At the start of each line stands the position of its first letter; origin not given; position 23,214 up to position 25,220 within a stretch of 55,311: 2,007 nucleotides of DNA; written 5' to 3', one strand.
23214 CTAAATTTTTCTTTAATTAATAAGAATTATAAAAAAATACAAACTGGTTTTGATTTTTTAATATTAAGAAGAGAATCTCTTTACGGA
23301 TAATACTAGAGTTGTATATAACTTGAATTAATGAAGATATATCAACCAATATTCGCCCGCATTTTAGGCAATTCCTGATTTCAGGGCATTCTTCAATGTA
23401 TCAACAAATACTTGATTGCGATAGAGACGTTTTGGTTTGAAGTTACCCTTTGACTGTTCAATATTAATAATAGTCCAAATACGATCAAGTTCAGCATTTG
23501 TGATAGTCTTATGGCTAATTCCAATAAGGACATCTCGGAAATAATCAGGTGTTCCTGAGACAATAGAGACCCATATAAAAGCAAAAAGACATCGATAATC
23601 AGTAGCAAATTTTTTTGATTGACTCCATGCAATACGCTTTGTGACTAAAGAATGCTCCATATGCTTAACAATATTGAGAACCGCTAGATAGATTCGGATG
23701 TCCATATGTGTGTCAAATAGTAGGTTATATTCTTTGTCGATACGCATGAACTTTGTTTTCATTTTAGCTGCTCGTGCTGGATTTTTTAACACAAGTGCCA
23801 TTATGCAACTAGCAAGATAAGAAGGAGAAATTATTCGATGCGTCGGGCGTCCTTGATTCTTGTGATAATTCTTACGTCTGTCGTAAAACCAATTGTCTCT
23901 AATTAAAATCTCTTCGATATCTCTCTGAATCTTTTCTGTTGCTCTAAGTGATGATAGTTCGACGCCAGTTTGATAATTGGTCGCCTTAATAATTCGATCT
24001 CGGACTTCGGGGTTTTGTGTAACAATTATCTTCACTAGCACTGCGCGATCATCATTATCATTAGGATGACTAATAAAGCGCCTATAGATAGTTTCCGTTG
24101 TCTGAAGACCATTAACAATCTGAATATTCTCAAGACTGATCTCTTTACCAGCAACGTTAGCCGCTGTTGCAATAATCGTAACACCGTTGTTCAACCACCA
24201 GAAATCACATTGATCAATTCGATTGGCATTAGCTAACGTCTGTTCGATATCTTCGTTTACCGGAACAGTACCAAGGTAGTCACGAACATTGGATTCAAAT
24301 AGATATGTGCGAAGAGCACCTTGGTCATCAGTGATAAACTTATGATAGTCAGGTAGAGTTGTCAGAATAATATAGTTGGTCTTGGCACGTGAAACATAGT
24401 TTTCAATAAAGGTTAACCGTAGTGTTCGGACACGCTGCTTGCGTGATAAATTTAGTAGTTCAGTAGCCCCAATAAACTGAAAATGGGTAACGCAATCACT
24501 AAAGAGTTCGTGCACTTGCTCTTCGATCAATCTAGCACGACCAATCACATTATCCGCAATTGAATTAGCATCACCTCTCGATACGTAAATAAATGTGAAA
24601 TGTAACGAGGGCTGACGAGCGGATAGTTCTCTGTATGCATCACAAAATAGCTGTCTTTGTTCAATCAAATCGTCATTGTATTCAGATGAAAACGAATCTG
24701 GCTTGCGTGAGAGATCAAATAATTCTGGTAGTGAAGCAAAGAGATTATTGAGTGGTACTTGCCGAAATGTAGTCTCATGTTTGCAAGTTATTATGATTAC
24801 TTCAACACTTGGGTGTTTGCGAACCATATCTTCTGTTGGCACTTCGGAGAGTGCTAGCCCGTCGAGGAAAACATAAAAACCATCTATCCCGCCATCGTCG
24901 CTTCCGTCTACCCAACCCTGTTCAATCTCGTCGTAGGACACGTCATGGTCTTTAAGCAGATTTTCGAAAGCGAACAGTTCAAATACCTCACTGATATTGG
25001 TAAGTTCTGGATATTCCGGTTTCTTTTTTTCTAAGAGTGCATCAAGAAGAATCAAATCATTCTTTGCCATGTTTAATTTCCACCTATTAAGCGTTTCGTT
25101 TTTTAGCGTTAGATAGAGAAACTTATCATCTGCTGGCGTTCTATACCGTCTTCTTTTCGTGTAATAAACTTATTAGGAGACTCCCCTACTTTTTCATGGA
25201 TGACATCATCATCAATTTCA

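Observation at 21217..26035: Compact phage-conflict insertion: AIPR gene with a membrane zinc-ribbon protein, a Bro-N/DinD-like protein and a divergent 181-aa orphan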

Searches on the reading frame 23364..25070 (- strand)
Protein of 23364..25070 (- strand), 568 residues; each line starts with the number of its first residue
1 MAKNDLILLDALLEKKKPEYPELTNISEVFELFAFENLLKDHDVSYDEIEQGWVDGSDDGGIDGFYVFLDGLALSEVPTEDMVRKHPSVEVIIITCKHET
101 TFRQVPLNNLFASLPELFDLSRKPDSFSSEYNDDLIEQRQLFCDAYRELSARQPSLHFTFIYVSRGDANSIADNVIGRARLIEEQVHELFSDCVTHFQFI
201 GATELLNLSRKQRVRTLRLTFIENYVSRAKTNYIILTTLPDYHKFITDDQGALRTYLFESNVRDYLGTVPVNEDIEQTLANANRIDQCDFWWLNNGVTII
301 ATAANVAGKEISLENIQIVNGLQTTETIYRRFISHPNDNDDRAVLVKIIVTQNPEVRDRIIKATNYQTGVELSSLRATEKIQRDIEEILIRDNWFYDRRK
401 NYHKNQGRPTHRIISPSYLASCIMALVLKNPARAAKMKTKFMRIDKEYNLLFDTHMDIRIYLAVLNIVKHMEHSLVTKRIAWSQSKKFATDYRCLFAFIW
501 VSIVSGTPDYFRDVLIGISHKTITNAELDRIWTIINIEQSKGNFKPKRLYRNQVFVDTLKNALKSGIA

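Call 3: search_protein_families(library=pfam, proteins=[window:23364-25070:-], max_evalue=0.01)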
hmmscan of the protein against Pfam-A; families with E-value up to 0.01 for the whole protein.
window:23364-25070:- (568 aa): 1 family
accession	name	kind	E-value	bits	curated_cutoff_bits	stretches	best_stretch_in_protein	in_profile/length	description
PF10592.14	AIPR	-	2.6e-39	136.2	25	1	258-508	1-256/308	AIPR protein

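Call 4: search_protein_families(library=padloc, proteins=[window:23364-25070:-], max_evalue=0.01)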
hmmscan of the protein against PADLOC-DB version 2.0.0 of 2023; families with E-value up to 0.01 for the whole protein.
window:23364-25070:- (568 aa): 1 family
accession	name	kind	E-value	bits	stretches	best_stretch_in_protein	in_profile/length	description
PDLC02357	AbiU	-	4.5e-165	548.8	1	4-564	1-535/537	AbiU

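Call 6: search_protein_families(library=ncbifam, proteins=[window:23364-25070:-], max_evalue=0.01)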
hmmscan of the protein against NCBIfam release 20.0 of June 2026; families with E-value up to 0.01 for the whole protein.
window:23364-25070:- (568 aa): 1 family
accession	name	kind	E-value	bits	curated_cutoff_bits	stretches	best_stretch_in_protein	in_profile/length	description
NF041935.1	MzaE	equivalog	5.6e-08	31.8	1050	1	235-389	223-385/593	MZA anti-phage system associated AIPR family protein MzaE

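Call 7: search_protein_families(library=phrogs, proteins=[window:23364-25070:-], max_evalue=0.01)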
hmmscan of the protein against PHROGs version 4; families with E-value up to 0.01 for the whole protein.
window:23364-25070:- (568 aa): 2 families
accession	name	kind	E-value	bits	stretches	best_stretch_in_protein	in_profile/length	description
phrog_31871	-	unknown function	4e-56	191.5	1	287-490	18-225/328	-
phrog_1841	-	moron, auxiliary metabolic gene and host takeover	7.4e-48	164.8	1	41-553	47-553/567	Abi alpha-like abortive infection mechanism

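Call 14: find_homologous_proteins(query=window:23364-25070:-, max_evalue=1e-10)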
Query window:23364-25070:- (568 aa): 5015 proteins with E <= 1e-10 among 8000 candidates; the best 120 are listed.
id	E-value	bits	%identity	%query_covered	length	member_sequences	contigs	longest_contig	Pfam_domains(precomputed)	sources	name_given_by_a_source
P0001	0.0e+0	1288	100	100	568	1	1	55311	PF10592.15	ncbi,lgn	ncbi:MAG: AIPR family protein [bacterium]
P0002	3.3e-259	879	68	99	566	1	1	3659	PF10592.15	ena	-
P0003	5.2e-247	839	67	98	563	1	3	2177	PF10592.15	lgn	-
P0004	4.7e-243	826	65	98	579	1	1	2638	PF10592.15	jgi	jgi:hypothetical protein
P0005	6.8e-243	825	65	98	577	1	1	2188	PF10592.15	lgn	-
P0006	7.9e-243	825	64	98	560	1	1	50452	PF10592.15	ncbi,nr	ncbi:MAG: AIPR family protein [Acidobacteria bacterium]|nr:AIPR family protein [Acidobacteriota bact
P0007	3.8e-242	823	70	91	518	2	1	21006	PF10592.15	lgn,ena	-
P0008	2.8e-239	813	63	97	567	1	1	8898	PF10592.15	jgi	jgi:hypothetical protein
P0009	1.1e-236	805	63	99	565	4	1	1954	PF10592.15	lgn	-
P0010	1.7e-231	788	61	98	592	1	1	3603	PF10592.15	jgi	-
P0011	2.4e-229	781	62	99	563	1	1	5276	PF10592.15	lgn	-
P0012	1.0e-223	762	86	68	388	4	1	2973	PF10592.15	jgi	-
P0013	8.7e-216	736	57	100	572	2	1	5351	PF10592.15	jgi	jgi:AIPR protein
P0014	1.8e-212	725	56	98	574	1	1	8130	PF10592.15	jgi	jgi:hypothetical protein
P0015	4.9e-181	621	62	79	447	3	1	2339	PF10592.15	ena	-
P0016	9.7e-179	614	58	84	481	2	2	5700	PF10592.15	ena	-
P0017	1.8e-164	567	71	62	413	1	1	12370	PF10592.15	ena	-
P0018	2.2e-164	566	48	100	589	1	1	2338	PF10592.15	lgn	-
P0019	2.8e-164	566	48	100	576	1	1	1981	PF10592.15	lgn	-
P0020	8.7e-163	561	50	94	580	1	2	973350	PF10592.15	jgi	jgi:hypothetical protein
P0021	1.2e-162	560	53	83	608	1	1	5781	PF10592.15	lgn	-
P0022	1.6e-162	560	47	94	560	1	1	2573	PF10592.15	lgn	-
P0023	2.4e-162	560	48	95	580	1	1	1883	PF10592.15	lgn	-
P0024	2.7e-162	559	48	94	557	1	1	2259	PF10592.15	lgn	-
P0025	1.2e-161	557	52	86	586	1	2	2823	PF10592.15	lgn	-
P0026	2.0e-161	556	49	90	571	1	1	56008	PF10592.15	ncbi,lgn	ncbi:MAG: AIPR family protein [Pirellulales bacterium]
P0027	9.0e-161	554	47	100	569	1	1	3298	PF10592.15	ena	-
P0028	9.3e-161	554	47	98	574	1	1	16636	PF10592.15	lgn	-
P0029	1.4e-160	554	47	94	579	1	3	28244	PF10592.15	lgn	-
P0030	8.0e-160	551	47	98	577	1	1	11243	PF10592.15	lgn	-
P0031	3.2e-159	549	47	99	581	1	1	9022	PF10592.15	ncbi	-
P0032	3.8e-158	546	45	100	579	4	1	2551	PF10592.15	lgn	-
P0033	6.7e-157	542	45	100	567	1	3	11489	PF10592.15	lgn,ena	-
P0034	7.1e-157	541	50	85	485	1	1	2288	PF10592.15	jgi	jgi:hypothetical protein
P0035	2.5e-156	540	47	98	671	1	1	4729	PF10592.15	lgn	-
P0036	3.8e-156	539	47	93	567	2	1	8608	PF10592.15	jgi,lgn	-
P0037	6.9e-156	538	49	90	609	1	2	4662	PF10592.15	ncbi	-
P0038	1.1e-155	538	48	90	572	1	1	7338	PF10592.15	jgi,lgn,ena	-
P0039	1.2e-155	537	47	94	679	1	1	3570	PF10592.15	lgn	-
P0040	5.8e-155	535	49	90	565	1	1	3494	PF10592.15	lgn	-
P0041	1.1e-154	534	46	98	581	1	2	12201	PF10592.15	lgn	-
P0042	1.4e-154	534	52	84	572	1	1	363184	PF10592.15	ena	-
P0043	1.9e-154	533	46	99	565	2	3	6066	PF10592.15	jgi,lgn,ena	jgi:hypothetical protein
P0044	2.7e-154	533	47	100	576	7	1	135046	PF10592.15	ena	-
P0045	3.3e-154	533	51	84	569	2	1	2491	PF10592.15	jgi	jgi:hypothetical protein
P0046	3.8e-154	532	51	83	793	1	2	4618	PF13431.13,PF00515.35,PF21033.5,PF13428.13,PF07719.24,PF10592.15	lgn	-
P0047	5.5e-154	532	47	91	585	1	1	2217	PF10592.15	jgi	jgi:hypothetical protein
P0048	1.6e-153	530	51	85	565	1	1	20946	PF10592.15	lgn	-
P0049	1.9e-153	530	51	83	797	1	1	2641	PF13431.13,PF23914.2,PF00515.35,PF13424.13,PF21033.5,PF13428.13,PF13181.13,PF07719.24,PF10592.15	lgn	-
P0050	2.3e-153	530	45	100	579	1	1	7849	PF10592.15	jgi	jgi:hypothetical protein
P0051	2.7e-153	530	50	84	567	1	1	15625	PF10592.15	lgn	-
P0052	2.9e-153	530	50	83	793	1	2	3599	PF13431.13,PF13414.13,PF00515.35,PF13424.13,PF21033.5,PF13432.13,PF13428.13,PF13181.13,PF07719.24,PF10592.15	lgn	-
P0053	2.9e-153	530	46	98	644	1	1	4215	PF10592.15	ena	-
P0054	3.9e-153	529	45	97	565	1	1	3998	PF10592.15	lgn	-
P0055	6.0e-153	529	45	98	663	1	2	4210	PF10592.15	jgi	jgi:hypothetical protein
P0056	7.4e-153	528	46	94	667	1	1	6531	PF10592.15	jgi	jgi:AIPR protein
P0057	2.6e-152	526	48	90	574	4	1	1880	PF10592.15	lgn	-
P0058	3.1e-152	526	46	96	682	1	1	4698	PF10592.15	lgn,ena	-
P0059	4.7e-152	526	47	94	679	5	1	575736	PF10592.15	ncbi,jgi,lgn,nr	ncbi:MAG: hypothetical protein QOH71_1140 [Blastocatellia bacterium]|jgi:hypothetical protein|nr:hyp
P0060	4.8e-152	526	45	99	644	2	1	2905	PF10592.15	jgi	-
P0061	6.0e-152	525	46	93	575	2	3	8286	PF10592.15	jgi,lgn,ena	-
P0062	6.8e-152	525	45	99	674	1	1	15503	PF10592.15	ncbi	-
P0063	8.9e-152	525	46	96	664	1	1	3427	PF10592.15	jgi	jgi:hypothetical protein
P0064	2.2e-151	523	45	98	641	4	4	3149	PF10592.15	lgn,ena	-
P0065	2.2e-151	523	46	94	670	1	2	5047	PF10592.15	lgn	-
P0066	2.3e-151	523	45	100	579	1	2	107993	PF10592.15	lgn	-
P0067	2.4e-151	523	46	94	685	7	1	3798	PF10592.15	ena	-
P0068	3.6e-151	523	47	93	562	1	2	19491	PF10592.15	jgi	jgi:hypothetical protein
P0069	3.7e-151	523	51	84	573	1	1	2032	PF10592.15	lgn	-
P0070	5.0e-151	522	45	97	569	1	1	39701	PF10592.15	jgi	jgi:hypothetical protein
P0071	6.0e-151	522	47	89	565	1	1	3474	PF10592.15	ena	-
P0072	6.3e-151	522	45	99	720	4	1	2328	PF10592.15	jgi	-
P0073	6.9e-151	522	46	97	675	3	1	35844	PF10592.15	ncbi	-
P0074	1.2e-150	521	46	100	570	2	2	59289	PF10592.15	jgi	-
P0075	1.4e-150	521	45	98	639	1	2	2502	PF10592.15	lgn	-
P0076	1.5e-150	521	49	84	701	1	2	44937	PF10592.15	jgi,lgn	jgi:hypothetical protein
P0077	1.6e-150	520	45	96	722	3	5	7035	PF10592.15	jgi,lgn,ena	jgi:hypothetical protein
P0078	1.6e-150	520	47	90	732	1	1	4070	PF10592.15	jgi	jgi:cold shock CspA family protein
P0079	1.6e-150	520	49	85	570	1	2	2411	PF10592.15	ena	-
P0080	1.8e-150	520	47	89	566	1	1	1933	PF10592.15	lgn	-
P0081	2.8e-150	520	50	84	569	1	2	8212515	PF10592.15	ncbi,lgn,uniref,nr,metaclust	ncbi:AIPR family protein [Roseimaritima ulvae]|uniref:AIPR protein n=1 Tax=Roseimaritima ulvae TaxID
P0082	4.0e-150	519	46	96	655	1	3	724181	PF10592.15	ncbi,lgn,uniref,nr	ncbi:AIPR family protein [Trichocoleus sp. DQ-A3]|uniref:AIPR family protein n=1 Tax=Cyanophyceae Ta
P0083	4.6e-150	519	49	85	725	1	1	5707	PF10592.15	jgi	jgi:hypothetical protein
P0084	4.8e-150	519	45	99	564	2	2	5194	PF10592.15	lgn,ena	-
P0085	5.8e-150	519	48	90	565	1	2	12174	PF10592.15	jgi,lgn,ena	-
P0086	6.5e-150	518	47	93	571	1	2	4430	PF10592.15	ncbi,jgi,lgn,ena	-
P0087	7.6e-150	518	47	90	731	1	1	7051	PF00313.29,PF10592.15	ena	-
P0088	7.9e-150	518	49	84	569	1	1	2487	PF10592.15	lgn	-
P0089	9.1e-150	518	46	93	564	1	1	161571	PF10592.15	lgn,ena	-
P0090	1.1e-149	518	45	98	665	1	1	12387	PF10592.15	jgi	jgi:hypothetical protein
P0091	1.5e-149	517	49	85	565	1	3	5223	PF10592.15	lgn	-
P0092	1.8e-149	517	50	85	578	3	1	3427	PF10592.15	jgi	jgi:hypothetical protein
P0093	2.8e-149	516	46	90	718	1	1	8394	PF10592.15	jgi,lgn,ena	-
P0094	3.0e-149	516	46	97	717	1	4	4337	PF10592.15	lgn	-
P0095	4.5e-149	516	45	96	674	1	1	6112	PF10592.15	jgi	jgi:hypothetical protein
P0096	5.2e-149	516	46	96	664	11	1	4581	PF10592.15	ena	-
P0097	5.3e-149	515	47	91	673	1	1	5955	PF10592.15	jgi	jgi:AIPR protein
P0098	5.5e-149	515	47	93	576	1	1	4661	PF10592.15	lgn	-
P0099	6.9e-149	515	49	83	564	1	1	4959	PF10592.15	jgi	jgi:hypothetical protein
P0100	8.9e-149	515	46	99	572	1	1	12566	PF10592.15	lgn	-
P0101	9.3e-149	515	45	97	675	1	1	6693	PF10592.15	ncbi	-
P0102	1.0e-148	515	46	98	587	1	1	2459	PF10592.15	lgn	-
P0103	1.1e-148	514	47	94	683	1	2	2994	PF10592.15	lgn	-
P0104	1.2e-148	514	46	97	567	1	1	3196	PF10592.15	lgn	-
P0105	1.6e-148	514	48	84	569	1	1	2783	PF10592.15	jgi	jgi:AIPR protein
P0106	2.0e-148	514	48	84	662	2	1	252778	PF10592.15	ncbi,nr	ncbi:MAG: hypothetical protein QOH41_3470 [Blastocatellia bacterium]|nr:hypothetical protein [Blasto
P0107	2.1e-148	513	45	94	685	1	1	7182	PF10592.15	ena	-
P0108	2.2e-148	513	45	94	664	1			PF10592.15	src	-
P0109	3.3e-148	513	44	100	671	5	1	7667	PF10592.15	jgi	-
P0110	3.7e-148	513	45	97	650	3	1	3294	PF10592.15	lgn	-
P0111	4.1e-148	513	45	98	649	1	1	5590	PF10592.15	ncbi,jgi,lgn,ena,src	-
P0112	4.5e-148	512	47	85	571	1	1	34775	PF10592.15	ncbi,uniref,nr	ncbi:AIPR protein [Novipirellula galeiformis]|uniref:AIPR protein n=1 Tax=Novipirellula galeiformis 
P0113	4.6e-148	512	46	94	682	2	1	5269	PF10592.15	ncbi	-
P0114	4.8e-148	512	46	94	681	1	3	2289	PF10592.15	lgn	-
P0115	9.6e-148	511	48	84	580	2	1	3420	PF10592.15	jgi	jgi:hypothetical protein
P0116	1.1e-147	511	45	94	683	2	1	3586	PF10592.15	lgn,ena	-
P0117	1.1e-147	511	44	98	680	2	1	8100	PF10592.15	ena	-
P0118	1.2e-147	511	50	84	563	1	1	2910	PF10592.15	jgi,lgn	-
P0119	1.3e-147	511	44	99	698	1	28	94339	PF10592.15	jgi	jgi:hypothetical protein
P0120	2.4e-147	510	44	98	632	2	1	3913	PF10592.15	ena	-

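Call 15: find_related_loci(query=window:23364-25070:-, collection=genome_contigs, flank=8000)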
Query window:23364-25070:- (568 aa) in genome_contigs; peptide patterns used: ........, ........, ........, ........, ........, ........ (x = any residue, [..] = any of these).
20 stretches matched a pattern; 1 encode a relative of the query (tblastn E <= 1e-3); 1 distinct loci.
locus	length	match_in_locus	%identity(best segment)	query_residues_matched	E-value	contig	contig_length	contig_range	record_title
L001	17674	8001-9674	64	1-559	0e+0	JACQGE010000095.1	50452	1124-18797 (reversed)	MAG: Acidobacteria bacterium isolate NC_groundwater_1065_Ag_S2p5_55_111 S_2p5_S6_coassembly_k141_2599568, whole genome s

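Call 18: find_related_loci(query=A1, collection=metagenome_contigs, flank=8000)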
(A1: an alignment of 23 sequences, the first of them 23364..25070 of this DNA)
Query A1 (568 aa) in metagenome_contigs; peptide patterns used: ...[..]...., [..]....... (x = any residue, [..] = any of these).
600 stretches matched a pattern (row limit reached: there are more); 507 encode a relative of the query (tblastn E <= 1e-3); the best 80 are kept; 80 distinct loci.
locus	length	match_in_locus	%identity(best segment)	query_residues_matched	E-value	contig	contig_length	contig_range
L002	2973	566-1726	86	180-566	0e+0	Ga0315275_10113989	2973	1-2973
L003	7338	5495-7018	48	1-511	1e-157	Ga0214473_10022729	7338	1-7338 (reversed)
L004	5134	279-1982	47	1-562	1e-157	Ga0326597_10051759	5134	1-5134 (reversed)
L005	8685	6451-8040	46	1-535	1e-150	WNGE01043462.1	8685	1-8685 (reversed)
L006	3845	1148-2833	43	1-567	2e-155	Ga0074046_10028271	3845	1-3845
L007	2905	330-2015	45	1-562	8e-157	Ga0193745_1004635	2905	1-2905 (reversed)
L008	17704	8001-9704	46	1-567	4e-149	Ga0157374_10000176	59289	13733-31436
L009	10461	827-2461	46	1-549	8e-149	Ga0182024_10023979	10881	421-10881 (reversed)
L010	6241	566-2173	44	1-540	1e-144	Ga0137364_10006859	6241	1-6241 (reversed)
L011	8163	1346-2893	45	1-518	7e-142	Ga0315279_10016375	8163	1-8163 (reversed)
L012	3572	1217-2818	45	1-556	1e-146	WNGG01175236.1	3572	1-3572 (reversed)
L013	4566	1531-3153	45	1-552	5e-144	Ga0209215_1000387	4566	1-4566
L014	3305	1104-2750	44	1-550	2e-147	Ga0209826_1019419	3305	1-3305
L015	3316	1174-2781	45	1-539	8e-147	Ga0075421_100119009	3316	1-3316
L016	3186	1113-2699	44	1-534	5e-146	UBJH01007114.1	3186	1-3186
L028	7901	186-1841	39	1-557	2e-133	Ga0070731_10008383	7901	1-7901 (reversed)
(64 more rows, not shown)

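Call 39: search_solved_structures(query=A1, max_evalue=1)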
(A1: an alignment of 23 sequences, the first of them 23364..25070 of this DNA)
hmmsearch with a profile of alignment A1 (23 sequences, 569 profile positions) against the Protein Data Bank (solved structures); distinct sequences matched with E-value up to 1: 0.

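Call 53: predict_structure(alignment_id=A2)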
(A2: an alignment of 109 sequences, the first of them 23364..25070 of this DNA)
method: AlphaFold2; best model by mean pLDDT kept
length: 568 residues; sequences in the alignment: 109
mean_pLDDT: 90.2   pTM: 0.87
mean pLDDT of the five models: 90.2, 89.8, 89.6, 89.5, 88.6
residues with pLDDT >= 90: 377; 70-90: 162; 50-70: 25; < 50: 4
segments of 3 or more residues with pLDDT < 50: none
pLDDT, mean of each block of 10 residues (from residue 1): 87 92 89 94 89 81 94 88 85 96 96 96 93 93 96 95 96 98 98 97 93 80 88 94 90 75 53 82 79 87 93 89 86 86 94 88 67 79 96 93 87 95 98 90 92 97 98 93 90 97 97 97 97 96 91 96 85
secondary structure, 60 per line:
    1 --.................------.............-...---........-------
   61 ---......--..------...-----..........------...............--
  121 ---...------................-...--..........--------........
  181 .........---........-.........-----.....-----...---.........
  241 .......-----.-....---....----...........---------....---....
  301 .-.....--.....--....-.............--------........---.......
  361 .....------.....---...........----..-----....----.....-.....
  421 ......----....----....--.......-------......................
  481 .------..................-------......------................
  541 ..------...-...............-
elements in order: H3-19 H26-38 H46-52 E64-69 E88-97 H104-118 H133-148 E155-164 H173-189 E193-200 H202-210 E216-220 E226-228 E232-238 H239-246 H262-265 H270-280 H290-293 E297-301 E303-307 E310-314 E317-320 H322-334 E343-350 H354-365 H372-376 H380-390 H402-405 H416-426 H431-434 H439-442 H445-451 H459-481 H488-505 H513-518 H525-542 H553-567

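Call 55: fold_search(model_id=the predicted structure, library=pdb)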
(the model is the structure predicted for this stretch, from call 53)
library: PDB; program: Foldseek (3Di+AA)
matches with E <= 10: 376; with E <= 0.001: 0
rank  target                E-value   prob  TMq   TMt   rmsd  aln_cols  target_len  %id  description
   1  9bcx_D                1.8e-01  0.44  0.14  0.14  15.8       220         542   13  Cryo-EM structure of the S. cerevisiae ORC-Cdc6-Mcm2-7-DNA complex with a fully closed Mcm2-Mcm5 DNA entry gate (released 2025-01-01)
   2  5zr1_C                2.4e-01  0.57  0.11  0.11  10.2       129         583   16  Saccharomyces Cerevisiae Origin Recognition Complex Bound to a 72-bp Origin DNA containing ACS and B1 element (released 2018-07-11)
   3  4brp_A                2.4e-01  0.10  0.08  0.11  22.7       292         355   10  Legionella pneumophila NTPDase1 crystal form V (part-open) (released 2013-07-17)
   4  4brh_B                2.4e-01  0.06  0.09  0.13  26.6       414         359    9  Legionella pneumophila NTPDase1 crystal form II (closed) in complex with MG AND THIAMINE PHOSPHOVANADATE (released 2013-07-17)
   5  6rqc_C                2.7e-01  0.10  0.12  0.12  30.0       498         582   11  Cryo-EM structure of an MCM loading intermediate (released 2019-11-20)
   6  3rlf_B                3.4e-01  0.10  0.07  0.09  16.1       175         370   11  Crystal structure of the maltose-binding protein/maltose transporter complex in an outward-facing conformation bound t (released 2011-08-10)
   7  7tjh_C                3.6e-01  0.30  0.13  0.14  15.2       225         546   12  S. cerevisiae ORC bound to 84 bp ARS1 DNA and Cdc6 (state 1) with flexible Orc6 N-terminal domain (released 2022-10-05)
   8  4brp_B                3.6e-01  0.08  0.07  0.11  22.6       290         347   10  Legionella pneumophila NTPDase1 crystal form V (part-open) (released 2013-07-17)
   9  7tji_C                3.7e-01  0.44  0.11  0.12  10.1       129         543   17  S. cerevisiae ORC bound to 84 bp ARS1 DNA and Cdc6 (state 2) with flexible Orc6 N-terminal domain (released 2022-10-05)
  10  6bzf_G                4.1e-01  0.25  0.10  0.24  14.5       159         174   11  Structure of S. cerevisiae Zip2:Spo16 complex, C2 form (released 2018-02-14)
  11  3tui_C                4.8e-01  0.05  0.08  0.12  19.4       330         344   12  Inward facing conformations of the MetNI methionine ABC transporter: CY5 native crystal form (released 2011-11-30)
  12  5wwn                  6.0e-01  0.20  0.08  0.08  11.0       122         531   10  Crystal structure of Tsr1 (released 2017-06-28)
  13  3p26_A                6.7e-01  0.12  0.08  0.10  13.1       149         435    7  Crystal structure of S. cerevisiae Hbs1 protein (apo-form), a translational GTPase involved in RNA quality control pat (released 2010-11-17)
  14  4bre_A                7.3e-01  0.06  0.07  0.11  23.0       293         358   11  Legionella pneumophila NTPDase1 crystal form II (closed) in complex with transition state mimic adenosine 5'phosphovan (released 2013-07-17)
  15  6u62_B                8.1e-01  0.08  0.11  0.18  16.3       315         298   10  Raptor-Rag-Ragulator complex (released 2019-10-30)
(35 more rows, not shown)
